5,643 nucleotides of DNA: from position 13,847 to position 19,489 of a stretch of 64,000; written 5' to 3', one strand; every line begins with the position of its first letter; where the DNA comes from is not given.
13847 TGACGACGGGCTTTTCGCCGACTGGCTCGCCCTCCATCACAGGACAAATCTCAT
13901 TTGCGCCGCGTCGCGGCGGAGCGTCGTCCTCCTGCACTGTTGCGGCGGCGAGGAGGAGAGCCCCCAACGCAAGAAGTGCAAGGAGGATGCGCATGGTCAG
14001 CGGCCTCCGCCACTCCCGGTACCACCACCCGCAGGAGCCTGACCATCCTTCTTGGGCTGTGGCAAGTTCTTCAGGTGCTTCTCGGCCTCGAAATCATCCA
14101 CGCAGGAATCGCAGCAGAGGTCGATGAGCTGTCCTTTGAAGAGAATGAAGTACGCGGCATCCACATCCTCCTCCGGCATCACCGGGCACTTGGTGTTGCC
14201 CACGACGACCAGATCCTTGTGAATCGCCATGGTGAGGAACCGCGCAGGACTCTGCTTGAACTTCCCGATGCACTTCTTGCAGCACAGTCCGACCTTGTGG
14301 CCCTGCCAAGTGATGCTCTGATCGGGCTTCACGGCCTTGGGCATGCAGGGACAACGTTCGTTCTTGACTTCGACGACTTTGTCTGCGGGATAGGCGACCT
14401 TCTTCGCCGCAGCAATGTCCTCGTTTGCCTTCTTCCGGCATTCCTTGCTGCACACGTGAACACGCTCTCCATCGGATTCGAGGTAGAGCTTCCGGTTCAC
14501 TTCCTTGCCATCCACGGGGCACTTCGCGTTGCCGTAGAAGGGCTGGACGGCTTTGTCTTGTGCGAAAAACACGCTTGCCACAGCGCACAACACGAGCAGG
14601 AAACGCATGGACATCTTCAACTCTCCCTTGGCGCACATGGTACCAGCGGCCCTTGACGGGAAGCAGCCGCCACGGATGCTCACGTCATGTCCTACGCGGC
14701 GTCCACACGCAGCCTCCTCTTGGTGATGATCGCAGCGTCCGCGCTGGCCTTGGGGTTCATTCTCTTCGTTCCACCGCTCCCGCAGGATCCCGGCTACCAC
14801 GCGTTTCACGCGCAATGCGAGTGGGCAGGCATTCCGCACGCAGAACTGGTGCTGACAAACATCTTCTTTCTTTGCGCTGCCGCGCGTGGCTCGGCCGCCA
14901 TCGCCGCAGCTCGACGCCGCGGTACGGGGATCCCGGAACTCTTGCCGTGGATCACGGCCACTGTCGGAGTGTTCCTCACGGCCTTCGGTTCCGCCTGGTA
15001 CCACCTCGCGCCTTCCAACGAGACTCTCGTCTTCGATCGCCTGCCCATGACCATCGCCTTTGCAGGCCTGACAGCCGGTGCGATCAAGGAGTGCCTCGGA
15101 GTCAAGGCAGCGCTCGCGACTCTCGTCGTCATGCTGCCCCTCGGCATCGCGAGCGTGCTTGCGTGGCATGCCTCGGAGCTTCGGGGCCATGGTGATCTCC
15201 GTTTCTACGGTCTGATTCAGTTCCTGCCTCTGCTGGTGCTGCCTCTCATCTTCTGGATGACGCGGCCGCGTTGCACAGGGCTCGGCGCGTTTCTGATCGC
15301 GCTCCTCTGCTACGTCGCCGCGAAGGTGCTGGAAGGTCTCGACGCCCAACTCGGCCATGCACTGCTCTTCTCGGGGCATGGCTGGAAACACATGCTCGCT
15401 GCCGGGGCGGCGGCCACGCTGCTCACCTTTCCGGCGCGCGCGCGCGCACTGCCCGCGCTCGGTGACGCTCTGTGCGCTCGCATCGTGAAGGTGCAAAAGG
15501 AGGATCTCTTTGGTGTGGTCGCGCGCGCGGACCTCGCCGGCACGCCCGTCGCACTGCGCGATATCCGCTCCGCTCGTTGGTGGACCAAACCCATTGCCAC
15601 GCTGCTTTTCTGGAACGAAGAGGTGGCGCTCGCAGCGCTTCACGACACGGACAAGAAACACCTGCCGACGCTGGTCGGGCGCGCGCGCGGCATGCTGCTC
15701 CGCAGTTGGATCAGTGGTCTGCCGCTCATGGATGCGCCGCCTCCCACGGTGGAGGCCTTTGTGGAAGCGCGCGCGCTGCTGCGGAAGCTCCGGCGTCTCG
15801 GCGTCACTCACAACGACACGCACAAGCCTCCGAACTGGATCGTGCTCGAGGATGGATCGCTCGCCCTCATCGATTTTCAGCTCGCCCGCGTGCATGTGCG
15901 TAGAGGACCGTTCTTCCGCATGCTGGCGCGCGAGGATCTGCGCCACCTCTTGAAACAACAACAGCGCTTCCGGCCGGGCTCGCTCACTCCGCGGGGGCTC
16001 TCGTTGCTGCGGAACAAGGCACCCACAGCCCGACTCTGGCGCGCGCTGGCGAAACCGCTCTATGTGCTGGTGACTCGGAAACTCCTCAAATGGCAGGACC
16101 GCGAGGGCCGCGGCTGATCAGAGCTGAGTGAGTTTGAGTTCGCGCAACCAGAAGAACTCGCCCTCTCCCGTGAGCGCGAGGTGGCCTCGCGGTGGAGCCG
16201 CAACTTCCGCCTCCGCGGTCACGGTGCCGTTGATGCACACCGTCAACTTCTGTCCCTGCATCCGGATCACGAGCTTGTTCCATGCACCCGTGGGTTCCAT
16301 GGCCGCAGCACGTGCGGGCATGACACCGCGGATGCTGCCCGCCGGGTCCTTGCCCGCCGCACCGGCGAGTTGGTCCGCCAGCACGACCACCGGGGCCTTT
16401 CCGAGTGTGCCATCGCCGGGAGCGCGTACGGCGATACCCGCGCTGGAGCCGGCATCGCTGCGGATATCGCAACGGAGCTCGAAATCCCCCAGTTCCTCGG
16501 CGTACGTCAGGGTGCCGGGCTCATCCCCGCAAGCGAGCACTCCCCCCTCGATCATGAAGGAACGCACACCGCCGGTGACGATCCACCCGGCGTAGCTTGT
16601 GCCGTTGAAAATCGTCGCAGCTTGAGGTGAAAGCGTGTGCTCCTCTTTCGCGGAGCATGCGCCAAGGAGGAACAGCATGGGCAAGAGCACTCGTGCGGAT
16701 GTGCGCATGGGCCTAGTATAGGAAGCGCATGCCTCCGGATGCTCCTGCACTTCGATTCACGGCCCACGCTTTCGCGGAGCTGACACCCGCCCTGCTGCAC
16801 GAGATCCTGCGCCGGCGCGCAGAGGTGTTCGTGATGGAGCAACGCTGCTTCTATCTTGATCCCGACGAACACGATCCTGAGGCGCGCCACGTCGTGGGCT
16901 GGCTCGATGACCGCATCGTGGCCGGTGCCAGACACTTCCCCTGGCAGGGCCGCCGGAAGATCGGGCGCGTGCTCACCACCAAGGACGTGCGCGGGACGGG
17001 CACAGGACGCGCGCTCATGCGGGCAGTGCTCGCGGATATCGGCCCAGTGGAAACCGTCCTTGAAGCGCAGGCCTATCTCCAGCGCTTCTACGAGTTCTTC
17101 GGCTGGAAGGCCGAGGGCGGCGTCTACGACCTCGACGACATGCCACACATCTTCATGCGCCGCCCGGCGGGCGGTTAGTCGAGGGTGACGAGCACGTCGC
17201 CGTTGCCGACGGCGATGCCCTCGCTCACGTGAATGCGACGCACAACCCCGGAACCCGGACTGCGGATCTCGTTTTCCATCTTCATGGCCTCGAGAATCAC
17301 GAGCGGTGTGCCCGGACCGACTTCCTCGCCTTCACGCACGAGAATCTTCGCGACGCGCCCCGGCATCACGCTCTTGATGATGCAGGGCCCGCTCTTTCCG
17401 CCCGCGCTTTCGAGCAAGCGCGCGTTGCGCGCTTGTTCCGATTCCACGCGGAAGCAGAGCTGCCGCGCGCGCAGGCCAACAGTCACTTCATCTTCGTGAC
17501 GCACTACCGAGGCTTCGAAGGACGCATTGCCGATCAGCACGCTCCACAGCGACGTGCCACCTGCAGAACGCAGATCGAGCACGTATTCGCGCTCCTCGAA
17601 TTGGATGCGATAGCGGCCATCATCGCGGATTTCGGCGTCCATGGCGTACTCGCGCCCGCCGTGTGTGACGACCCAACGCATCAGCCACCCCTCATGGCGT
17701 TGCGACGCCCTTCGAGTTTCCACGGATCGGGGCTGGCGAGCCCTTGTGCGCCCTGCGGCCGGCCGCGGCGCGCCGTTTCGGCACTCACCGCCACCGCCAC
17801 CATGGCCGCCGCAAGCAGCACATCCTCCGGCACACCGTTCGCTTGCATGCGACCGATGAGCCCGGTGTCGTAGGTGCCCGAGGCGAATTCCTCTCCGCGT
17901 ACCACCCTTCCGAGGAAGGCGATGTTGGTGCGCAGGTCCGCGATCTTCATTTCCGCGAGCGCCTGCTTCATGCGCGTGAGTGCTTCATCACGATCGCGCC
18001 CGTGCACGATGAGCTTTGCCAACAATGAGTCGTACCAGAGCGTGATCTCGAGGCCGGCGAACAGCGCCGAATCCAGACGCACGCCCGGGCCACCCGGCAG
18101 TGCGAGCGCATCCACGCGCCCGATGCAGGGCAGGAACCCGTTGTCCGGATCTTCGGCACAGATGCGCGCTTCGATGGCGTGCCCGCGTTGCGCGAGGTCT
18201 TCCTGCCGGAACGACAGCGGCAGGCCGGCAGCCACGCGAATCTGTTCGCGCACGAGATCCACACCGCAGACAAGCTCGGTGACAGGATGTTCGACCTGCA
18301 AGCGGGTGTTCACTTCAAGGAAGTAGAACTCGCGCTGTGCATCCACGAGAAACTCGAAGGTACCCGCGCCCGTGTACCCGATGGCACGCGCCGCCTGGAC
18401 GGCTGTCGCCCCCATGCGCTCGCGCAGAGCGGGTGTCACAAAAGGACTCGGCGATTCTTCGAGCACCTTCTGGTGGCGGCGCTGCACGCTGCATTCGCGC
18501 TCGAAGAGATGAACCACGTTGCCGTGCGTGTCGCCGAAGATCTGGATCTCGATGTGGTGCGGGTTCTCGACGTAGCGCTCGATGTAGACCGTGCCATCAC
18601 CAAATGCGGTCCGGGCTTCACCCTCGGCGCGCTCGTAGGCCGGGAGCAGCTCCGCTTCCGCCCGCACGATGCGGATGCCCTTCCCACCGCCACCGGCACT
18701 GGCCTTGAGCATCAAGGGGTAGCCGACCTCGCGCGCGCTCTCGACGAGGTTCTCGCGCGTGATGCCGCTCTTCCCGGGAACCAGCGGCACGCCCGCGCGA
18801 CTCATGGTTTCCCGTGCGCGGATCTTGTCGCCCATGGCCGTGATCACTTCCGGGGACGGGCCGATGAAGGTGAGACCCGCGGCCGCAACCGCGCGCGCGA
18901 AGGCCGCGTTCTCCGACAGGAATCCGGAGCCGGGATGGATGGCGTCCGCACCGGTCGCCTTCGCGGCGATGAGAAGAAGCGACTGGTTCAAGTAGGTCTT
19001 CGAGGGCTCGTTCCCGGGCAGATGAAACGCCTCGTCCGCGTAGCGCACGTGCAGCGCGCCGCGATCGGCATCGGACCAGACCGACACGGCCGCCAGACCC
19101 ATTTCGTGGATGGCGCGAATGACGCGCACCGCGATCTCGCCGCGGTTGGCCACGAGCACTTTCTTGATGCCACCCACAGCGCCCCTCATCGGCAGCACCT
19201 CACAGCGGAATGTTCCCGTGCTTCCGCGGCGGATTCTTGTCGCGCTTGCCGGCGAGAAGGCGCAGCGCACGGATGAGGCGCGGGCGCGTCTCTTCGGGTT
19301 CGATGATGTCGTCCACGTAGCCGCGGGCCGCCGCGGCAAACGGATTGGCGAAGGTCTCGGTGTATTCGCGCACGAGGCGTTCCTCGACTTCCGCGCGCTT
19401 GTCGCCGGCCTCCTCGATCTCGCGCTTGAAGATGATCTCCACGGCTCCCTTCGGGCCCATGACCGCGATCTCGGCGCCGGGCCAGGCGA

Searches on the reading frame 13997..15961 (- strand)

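Call 26: search_protein_families(library=pfam, proteins=[window:13997-15961:-], max_evalue=0.001)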
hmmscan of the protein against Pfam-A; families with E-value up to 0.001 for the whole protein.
window:13997-15961:- (654 aa): 2 families
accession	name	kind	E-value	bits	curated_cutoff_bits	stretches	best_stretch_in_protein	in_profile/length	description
PF04945.19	YHS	-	2.1e-05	24.8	30.3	0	551-577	19-45/47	YHS domain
PF24273.1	TRASH_HVO_1752_C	-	0.00055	20.5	27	0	610-626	22-38/47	HVO_1752, C-terminal TRASH domain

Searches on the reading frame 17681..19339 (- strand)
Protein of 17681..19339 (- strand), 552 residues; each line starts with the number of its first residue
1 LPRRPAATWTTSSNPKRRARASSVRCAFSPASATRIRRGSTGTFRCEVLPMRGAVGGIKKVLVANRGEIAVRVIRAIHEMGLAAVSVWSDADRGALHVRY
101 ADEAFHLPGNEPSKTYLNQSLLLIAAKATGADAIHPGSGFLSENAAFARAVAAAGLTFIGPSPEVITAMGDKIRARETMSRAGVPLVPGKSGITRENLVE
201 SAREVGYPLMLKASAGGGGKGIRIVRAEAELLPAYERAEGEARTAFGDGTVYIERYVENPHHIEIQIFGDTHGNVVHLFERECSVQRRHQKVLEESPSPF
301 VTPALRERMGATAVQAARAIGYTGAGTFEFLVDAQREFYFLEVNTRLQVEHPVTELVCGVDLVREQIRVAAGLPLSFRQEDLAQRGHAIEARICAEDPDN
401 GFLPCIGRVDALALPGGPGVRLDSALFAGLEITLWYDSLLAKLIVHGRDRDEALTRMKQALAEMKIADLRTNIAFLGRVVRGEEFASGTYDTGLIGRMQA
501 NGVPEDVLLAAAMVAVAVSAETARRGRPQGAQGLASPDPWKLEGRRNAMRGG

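Call 26: search_protein_families(library=pfam, proteins=[window:17681-19339:-], max_evalue=0.001)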
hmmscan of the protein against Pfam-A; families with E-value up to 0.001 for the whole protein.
window:17681-19339:- (552 aa): 6 families
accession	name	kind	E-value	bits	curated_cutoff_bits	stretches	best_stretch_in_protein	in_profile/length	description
PF02786.22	CPSase_L_D2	-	6.1e-74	248.5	19.8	1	171-376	1-209/211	Carbamoyl-phosphate synthase L chain, ATP binding domain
PF00289.28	Biotin_carb_N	-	1.3e-41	141.9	25.5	1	58-166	2-110/110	Biotin carboxylase, N-terminal domain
PF02785.25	Biotin_carb_C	-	1.4e-35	122.1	32.4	1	390-495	1-106/108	Biotin carboxylase C-terminal domain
PF07478.18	Dala_Dala_lig_C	-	2.6e-10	40.6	24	1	196-345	26-174/204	D-ala D-ala ligase C-terminus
PF02222.28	ATP-grasp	-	1.2e-08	35.3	27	1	194-346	18-162/179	ATP-grasp domain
PF02655.19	ATP-grasp_3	-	6e-05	23.6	23.2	1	170-348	2-158/160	ATP-grasp domain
